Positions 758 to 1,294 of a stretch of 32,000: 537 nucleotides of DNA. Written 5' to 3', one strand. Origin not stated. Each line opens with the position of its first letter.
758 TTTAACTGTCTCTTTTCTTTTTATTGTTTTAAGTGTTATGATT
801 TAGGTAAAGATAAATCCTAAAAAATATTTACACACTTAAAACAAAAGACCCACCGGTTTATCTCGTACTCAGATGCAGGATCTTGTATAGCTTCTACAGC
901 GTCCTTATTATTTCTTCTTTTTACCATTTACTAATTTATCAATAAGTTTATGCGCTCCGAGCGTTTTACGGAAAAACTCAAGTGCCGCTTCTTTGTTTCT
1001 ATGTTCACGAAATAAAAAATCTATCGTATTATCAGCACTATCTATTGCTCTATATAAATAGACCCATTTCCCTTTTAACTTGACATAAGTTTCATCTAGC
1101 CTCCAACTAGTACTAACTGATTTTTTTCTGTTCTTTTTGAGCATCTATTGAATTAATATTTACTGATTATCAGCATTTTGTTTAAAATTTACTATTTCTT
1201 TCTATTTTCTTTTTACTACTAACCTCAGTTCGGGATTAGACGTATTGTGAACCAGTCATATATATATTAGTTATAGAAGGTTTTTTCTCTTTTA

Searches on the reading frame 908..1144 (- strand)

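Call 32: search_protein_families(library=pfam, proteins=[window:908-1144:-])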
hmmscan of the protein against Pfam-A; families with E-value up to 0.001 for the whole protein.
window:908-1144:- (78 aa): 2 families
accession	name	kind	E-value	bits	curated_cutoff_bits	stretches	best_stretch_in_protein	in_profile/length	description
PF13610.12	DDE_Tnp_IS240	-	1.6e-21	77.3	27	1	12-67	2-57/139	DDE domain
PF00665.32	rve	-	0.0007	20.2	32.6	1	13-61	7-58/102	Integrase core domain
